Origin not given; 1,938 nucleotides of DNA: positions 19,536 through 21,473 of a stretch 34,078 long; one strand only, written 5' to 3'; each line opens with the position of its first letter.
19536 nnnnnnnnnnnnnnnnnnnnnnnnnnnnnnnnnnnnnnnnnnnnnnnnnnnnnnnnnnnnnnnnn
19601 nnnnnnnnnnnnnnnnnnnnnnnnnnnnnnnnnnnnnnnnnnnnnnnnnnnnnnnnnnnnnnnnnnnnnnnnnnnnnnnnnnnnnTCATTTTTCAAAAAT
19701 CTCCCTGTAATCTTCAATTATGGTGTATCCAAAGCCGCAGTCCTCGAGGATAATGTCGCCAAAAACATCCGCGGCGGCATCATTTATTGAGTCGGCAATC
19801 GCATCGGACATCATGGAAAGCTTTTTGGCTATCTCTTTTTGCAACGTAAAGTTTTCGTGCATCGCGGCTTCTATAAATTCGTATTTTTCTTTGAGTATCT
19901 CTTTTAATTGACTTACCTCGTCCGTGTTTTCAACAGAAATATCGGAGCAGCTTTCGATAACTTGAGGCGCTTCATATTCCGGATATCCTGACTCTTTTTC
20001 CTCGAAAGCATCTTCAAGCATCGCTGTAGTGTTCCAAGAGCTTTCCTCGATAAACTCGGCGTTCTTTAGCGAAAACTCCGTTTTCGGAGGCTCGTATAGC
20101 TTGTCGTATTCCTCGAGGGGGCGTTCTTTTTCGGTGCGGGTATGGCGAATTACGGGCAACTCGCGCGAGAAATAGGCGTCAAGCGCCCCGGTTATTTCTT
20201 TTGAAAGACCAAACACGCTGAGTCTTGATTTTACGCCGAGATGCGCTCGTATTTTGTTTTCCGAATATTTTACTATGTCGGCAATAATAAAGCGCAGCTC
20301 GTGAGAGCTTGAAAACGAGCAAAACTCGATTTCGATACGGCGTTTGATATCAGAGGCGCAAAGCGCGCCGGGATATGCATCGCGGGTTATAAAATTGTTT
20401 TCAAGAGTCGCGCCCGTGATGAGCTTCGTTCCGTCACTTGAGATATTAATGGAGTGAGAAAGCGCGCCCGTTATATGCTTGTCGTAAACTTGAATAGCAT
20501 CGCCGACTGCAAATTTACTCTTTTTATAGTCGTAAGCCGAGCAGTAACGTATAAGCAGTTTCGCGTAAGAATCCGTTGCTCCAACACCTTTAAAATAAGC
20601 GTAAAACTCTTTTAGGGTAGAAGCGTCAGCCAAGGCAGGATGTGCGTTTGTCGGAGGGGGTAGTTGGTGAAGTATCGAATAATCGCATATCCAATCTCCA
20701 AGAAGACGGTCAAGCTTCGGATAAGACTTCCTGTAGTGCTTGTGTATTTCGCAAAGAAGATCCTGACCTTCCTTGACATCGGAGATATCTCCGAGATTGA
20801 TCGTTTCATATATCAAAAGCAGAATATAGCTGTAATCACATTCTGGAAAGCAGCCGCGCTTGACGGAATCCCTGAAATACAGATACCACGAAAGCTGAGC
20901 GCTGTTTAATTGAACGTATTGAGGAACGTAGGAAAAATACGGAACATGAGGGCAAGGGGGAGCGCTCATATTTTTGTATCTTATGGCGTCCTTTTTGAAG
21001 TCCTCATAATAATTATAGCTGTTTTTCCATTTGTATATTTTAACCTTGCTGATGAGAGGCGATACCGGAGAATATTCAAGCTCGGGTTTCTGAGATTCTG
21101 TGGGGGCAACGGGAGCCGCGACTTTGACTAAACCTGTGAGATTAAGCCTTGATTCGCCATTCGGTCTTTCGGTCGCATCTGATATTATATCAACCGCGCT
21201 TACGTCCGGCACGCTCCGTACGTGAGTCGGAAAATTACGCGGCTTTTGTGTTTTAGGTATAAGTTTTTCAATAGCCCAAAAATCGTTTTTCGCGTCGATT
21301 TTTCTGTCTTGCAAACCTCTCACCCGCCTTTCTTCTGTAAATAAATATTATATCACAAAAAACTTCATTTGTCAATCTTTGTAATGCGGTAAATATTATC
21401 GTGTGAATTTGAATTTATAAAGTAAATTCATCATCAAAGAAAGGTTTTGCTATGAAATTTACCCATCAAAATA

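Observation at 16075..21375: Self-contained TerB-N/TerB-C + BrxD-like ATPase + Lhr/BrxHI-like helicase operon: a Shango-type candidate anti-phage system of unknown mechanism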

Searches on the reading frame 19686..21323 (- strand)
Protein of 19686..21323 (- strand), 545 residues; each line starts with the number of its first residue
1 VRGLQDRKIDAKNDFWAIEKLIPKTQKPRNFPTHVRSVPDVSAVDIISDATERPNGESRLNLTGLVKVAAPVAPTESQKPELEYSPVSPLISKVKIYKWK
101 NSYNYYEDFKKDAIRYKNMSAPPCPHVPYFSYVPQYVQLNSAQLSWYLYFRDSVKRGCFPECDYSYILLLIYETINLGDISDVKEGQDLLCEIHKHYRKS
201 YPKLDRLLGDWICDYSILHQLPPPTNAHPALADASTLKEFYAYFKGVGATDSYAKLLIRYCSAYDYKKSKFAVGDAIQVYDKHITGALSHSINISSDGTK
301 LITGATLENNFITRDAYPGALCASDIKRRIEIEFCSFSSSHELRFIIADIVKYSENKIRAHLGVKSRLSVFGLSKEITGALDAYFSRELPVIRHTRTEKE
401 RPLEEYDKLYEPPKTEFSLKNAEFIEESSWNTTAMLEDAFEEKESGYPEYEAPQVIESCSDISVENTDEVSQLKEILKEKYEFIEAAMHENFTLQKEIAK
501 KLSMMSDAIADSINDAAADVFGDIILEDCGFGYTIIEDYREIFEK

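Call 3: search_protein_families(library=pfam, proteins=[window:19686-21323:-], max_evalue=0.01)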
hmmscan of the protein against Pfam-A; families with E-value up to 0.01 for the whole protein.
window:19686-21323:- (545 aa): 2 families
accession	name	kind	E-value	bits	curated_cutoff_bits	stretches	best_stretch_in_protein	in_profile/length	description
PF13208.11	TerB_N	-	7.7e-14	52.4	25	1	105-221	30-137/207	TerB N-terminal domain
PF15615.11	TerB_C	-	4.9e-09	37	26.3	1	425-542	27-146/148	TerB-C domain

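Call 4: search_protein_families(library=padloc, proteins=[window:19686-21323:-], max_evalue=0.01)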
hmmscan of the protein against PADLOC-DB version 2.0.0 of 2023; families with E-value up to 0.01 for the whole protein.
window:19686-21323:- (545 aa): 1 family
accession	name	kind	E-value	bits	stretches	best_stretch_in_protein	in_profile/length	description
PDLC03958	SngA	-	4.2e-44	150.1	1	101-544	75-524/528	-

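Call 5: search_protein_families(library=ncbifam, proteins=[window:19686-21323:-], max_evalue=0.01)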
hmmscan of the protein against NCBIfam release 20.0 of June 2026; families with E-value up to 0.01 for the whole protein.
window:19686-21323:- (545 aa): 0 families

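Call 29: search_solved_structures(query=window:19686-21323:-, max_evalue=1)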
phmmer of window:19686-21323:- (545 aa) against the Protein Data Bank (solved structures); distinct sequences matched with E-value up to 1: 0.

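Call 30: find_homologous_proteins(query=window:19686-21323:-, max_evalue=0.00001)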
Query window:19686-21323:- (545 aa): 571 proteins with E <= 0.00001 among 8000 candidates; the best 120 are listed.
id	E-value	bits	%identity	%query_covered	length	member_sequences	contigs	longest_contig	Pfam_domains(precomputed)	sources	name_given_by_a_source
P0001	0.0e+0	1211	98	99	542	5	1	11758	PF13208.12,PF15615.12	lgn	-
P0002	1.2e-284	963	79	99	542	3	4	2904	PF13208.12,PF15615.12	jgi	-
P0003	1.2e-277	940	77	99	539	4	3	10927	PF13208.12,PF15615.12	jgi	-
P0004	2.1e-248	843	70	99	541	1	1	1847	PF13208.12,PF15615.12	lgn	-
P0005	6.6e-206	703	59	99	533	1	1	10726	PF13208.12,PF15615.12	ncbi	-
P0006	7.0e-205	700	58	98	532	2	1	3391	PF13208.12,PF15615.12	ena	-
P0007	1.9e-201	689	58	99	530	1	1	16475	PF13208.12,PF15615.12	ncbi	-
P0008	4.0e-200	684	58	99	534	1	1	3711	PF13208.12,PF15615.12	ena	-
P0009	3.0e-191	655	57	99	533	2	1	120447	PF13208.12,PF15615.12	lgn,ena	-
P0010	8.1e-189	647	55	99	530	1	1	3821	PF13208.12,PF15615.12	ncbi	-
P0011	5.6e-188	644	56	98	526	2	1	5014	PF13208.12,PF15615.12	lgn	-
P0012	6.6e-188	644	55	100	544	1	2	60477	PF13208.12,PF15615.12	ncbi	-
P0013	3.1e-185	635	54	100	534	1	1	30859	PF13208.12,PF15615.12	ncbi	-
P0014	3.2e-180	618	54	99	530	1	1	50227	PF13208.12,PF15615.12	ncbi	-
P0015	2.0e-179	616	53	99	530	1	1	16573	PF13208.12,PF15615.12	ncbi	-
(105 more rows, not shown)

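Call 32: find_encoding_contigs(protein=P0003, flank=10000, max_places=2)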
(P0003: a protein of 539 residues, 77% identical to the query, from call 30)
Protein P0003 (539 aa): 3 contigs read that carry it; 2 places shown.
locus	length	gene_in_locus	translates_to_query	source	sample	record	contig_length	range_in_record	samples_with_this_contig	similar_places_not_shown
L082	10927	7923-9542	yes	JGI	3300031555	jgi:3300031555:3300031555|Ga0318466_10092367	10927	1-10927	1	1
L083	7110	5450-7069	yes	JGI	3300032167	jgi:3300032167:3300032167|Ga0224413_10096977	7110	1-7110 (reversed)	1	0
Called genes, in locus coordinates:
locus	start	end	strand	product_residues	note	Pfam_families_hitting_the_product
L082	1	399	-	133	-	?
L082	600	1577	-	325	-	PF14257:DUF4349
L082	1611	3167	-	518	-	PF12450:vWF_A, PF00092:VWA, PF13519:VWA_2, PF13768:VWA_3 (weak), PF12034:YfbK_C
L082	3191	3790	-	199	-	-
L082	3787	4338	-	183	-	PF04542:Sigma70_r2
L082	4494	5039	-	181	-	-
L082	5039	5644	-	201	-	PF00226:DnaJ, PF14559:TPR_19 (faint)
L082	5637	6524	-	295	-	PF18937:DUF5685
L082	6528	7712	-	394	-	PF00254:FKBP_C, PF05698:Trigger_C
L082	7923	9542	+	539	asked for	PF13208:TerB_N, PF15615:TerB_C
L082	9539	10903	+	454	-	PF10923:BrxC_BrxD, PF13191:AAA_16 (weak)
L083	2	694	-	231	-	?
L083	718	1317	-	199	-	-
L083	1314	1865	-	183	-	PF04542:Sigma70_r2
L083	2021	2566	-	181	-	-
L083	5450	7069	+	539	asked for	PF13208:TerB_N, PF15615:TerB_C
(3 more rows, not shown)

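Call 33: find_encoding_contigs(protein=P0009, flank=10000, max_places=2)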
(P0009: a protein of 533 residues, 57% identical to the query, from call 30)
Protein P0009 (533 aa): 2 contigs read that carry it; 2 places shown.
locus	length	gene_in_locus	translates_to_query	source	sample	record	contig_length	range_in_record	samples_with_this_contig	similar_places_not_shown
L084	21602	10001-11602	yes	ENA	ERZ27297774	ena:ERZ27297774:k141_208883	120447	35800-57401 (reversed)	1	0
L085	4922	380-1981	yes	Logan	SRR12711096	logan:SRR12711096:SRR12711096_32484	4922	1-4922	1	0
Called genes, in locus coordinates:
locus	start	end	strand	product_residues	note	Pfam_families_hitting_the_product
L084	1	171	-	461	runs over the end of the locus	PF01938:TRAM, PF05958:tRNA_U5-meth_tr, PF05175:MTS (weak), PF03602:Cons_hypoth95, PF13847:Methyltransf_31, PF09445:Methyltransf_15 (weak), PF13649:Methyltransf_25 (weak)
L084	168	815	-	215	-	-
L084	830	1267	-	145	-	PF00075:RNase_H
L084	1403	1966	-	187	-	PF01741:MscL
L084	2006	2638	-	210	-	PF21176:RecR_HhH, PF02132:RecR_ZnF (weak), PF01751:Toprim, PF13662:Toprim_4, PF21175:RecR_C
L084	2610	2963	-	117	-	PF02575:YbaB_DNA_bd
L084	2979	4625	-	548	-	PF05496:RuvB_N (faint), PF13177:DNA_pol3_delta2, PF00004:AAA, PF22608:DNAX_ATPase_lid (weak), PF12169:DNA_pol3_gamma3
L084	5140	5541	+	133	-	-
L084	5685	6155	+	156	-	-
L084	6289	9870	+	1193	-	PF01855:POR_N, PF17147:PFOR_II, PF01558:POR, PF10371:EKR, PF00037:Fer4 (weak), PF12838:Fer4_7, PF13183:Fer4_8 (weak), PF02775:TPP_enzyme_C, +2 more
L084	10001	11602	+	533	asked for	PF13208:TerB_N, PF15615:TerB_C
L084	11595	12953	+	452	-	PF10923:BrxC_BrxD, PF13191:AAA_16 (weak)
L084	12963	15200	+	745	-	PF00270:DEAD, PF04851:ResIII, PF00271:Helicase_C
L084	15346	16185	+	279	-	-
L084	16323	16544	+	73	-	PF04014:MazE_antitoxin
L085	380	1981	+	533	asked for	PF13208:TerB_N, PF15615:TerB_C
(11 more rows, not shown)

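Call 34: find_encoding_contigs(protein=P0012, flank=10000, max_places=2)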
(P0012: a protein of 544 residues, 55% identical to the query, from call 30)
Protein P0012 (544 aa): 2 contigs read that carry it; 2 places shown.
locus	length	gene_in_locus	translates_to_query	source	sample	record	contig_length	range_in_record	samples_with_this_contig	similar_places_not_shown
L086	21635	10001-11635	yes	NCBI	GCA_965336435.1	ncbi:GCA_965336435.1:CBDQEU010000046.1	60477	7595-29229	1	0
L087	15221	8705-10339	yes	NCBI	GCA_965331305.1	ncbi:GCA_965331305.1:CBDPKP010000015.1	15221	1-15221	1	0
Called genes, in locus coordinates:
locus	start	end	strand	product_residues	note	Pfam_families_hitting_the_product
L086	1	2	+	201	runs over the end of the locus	-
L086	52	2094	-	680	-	PF22745:Nlig-Ia, PF01653:DNA_ligase_aden, PF03120:OB_DNA_ligase, PF03119:DNA_ligase_ZBD, PF14520:HHH_5, PF12826:HHH_2, PF00533:BRCT, PF12738:PTCB-BRCT (weak)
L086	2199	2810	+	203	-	PF02482:Ribosomal_S30AE, PF16321:Ribosom_S30AE_C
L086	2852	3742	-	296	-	PF14257:DUF4349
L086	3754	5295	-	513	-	PF12450:vWF_A, PF00092:VWA, PF13519:VWA_2, PF13768:VWA_3, PF12034:YfbK_C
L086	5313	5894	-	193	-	-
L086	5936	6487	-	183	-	PF04542:Sigma70_r2, PF07638:Sigma70_ECF (weak), PF08281:Sigma70_r4_2 (weak)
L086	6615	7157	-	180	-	-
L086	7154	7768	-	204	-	PF00226:DnaJ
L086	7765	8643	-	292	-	PF18937:DUF5685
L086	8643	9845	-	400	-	PF00254:FKBP_C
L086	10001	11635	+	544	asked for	PF13208:TerB_N, PF15615:TerB_C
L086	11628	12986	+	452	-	PF10923:BrxC_BrxD, PF13191:AAA_16 (weak)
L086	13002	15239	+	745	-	PF00270:DEAD, PF04851:ResIII (weak), PF00271:Helicase_C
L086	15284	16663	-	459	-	PF00860:Xan_ur_permease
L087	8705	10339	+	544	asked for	PF13208:TerB_N, PF15615:TerB_C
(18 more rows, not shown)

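Call 39: search_protein_families(library=pfam, proteins=[window:19686-21323:-], max_evalue=10)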
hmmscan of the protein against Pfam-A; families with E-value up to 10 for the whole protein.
window:19686-21323:- (545 aa): 4 families
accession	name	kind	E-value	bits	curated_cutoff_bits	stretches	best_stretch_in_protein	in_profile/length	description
PF13208.11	TerB_N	-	7.7e-14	52.4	25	1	105-221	30-137/207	TerB N-terminal domain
PF15615.11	TerB_C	-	4.9e-09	37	26.3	1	425-542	27-146/148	TerB-C domain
PF01365.27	RYDR_ITPR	-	0.031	14.2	22.3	1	466-523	70-129/201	RIH domain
PF11279.13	DUF3080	-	0.08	12.5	26.5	1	454-516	84-146/315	Protein of unknown function (DUF3080)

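Call 53: predict_structure(alignment_id=A1)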
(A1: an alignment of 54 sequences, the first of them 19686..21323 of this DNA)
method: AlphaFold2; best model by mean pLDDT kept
length: 545 residues; sequences in the alignment: 54
mean_pLDDT: 80.2   pTM: 0.57
mean pLDDT of the five models: 80.2, 80.0, 79.1, 78.6, 78.3
residues with pLDDT >= 90: 257; 70-90: 141; 50-70: 72; < 50: 75
segments of 3 or more residues with pLDDT < 50: 30-36, 39-53, 55-71, 397-400, 444-467
pLDDT, mean of each block of 10 residues (from residue 1): 56 65 54 48 46 46 42 64 87 90 86 95 97 94 98 97 97 94 96 96 93 94 90 90 76 87 90 90 93 71 67 90 74 85 88 93 84 86 91 55 56 70 86 84 50 40 50 91 95 96 95 95 94 92 82
secondary structure, 60 per line:
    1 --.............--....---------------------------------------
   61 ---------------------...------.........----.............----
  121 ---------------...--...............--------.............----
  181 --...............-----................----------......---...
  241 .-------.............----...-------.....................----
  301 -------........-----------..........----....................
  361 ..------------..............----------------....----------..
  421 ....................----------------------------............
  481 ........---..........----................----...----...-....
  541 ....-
elements in order: H3-15 H18-21 E82-84 E91-99 H104-116 H141-155 H164-176 H183-197 H203-218 H229-234 H238-241 H249-261 H276-296 E308-315 E327-336 H341-362 H375-388 H405-408 H419-440 H469-488 H492-501 H506-521 E526-528 E533-535 H537-544

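Call 58: fold_search(model_id=the predicted structure, library=pdb)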
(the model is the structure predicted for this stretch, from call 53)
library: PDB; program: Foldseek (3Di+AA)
matches with E <= 10: 178; with E <= 0.001: 0
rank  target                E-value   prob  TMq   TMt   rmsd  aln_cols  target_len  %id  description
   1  5y2v_B                6.3e-01  0.84  0.10  0.17   3.7        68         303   20  Strcutrue of the full-length CcmR complexed with 2-OG from Synechocystis PCC6803 (released 2017-12-27)
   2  1yz7                  8.1e-01  0.07  0.09  0.20  19.0       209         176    9  Crystal structure of a C-terminal segment of the alpha subunit of aIF2 from Pyrococcus abyssi (released 2005-06-28)
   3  4jxn                  1.0e+00  0.02  0.09  0.13  21.1       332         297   11  CRYSTAL STRUCTURE OF POLYPRENYL SYNTHASE ISP_B (TARGET EFI-509198) FROM Roseobacter denitrificans (released 2013-05-01)
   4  5xxp_A                1.4e+00  0.54  0.09  0.43   5.3        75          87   24  Crystal structure of CbnR_DBD-DNA complex (released 2018-01-17)
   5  5y2v_D                1.5e+00  0.66  0.10  0.17   3.8        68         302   20  Strcutrue of the full-length CcmR complexed with 2-OG from Synechocystis PCC6803 (released 2017-12-27)
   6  4pzj                  1.5e+00  0.60  0.10  0.52   3.8        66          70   11  1.60 Angstrom resolution crystal structure of a transcriptional regulator of the LysR family from Eggerthella lenta DSM  (released 2014-04-23)
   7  5y2v_A                1.5e+00  0.51  0.10  0.16   4.4        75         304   21  Strcutrue of the full-length CcmR complexed with 2-OG from Synechocystis PCC6803 (released 2017-12-27)
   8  1k8k_D                1.9e+00  0.06  0.09  0.14  20.8       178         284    9  Crystal Structure of Arp2/3 Complex (released 2001-12-07)
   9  4k05_A                2.1e+00  0.02  0.06  0.07  23.2       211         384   11  Crystal structure of a DUF1343 family protein (BF0371) from Bacteroides fragilis NCTC 9343 at 1.65 A resolution (released 2013-04-17)
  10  5a3f_A                2.1e+00  0.01  0.05  0.04  28.9       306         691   12  Crystal structure of the dynamin tetramer (released 2015-08-26)
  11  5y2v_C                2.2e+00  0.54  0.10  0.17   3.8        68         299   20  Strcutrue of the full-length CcmR complexed with 2-OG from Synechocystis PCC6803 (released 2017-12-27)
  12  7pw9_A                2.2e+00  0.03  0.11  0.05  17.3       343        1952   11  Human SMG1-9 kinase complex bound to AMPPNP (released 2021-12-01)
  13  4ihs_C                2.3e+00  0.47  0.10  0.45   3.6        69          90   17  Crystal Structure of BenM_DBD/catB site 1 DNA Complex (released 2013-07-10)
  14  9olo_K                2.3e+00  0.10  0.16  0.25  13.2       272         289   12  22bin20S complex (NSF-alphaSNAP-2:2 syntaxin-1a:SNAP-25), hydrolyzing, class 19 (released 2025-08-06)
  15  2wpv_A                2.3e+00  0.04  0.12  0.19  16.5       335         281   12  Crystal structure of S. cerevisiae Get4-Get5 complex (released 2010-01-26)
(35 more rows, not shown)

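Call 60: search_solved_structures(query=A1, max_evalue=1)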
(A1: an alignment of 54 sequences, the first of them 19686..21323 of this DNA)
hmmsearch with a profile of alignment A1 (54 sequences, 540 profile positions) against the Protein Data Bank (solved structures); distinct sequences matched with E-value up to 1: 2.
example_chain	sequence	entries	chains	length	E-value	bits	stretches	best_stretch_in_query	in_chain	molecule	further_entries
7dvr_A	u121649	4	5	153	0.23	13.7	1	368-449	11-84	HTH marR-type domain-containing protein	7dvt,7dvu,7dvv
7dvs_A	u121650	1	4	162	0.29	13.3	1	368-449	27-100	MarR family transcriptional regulator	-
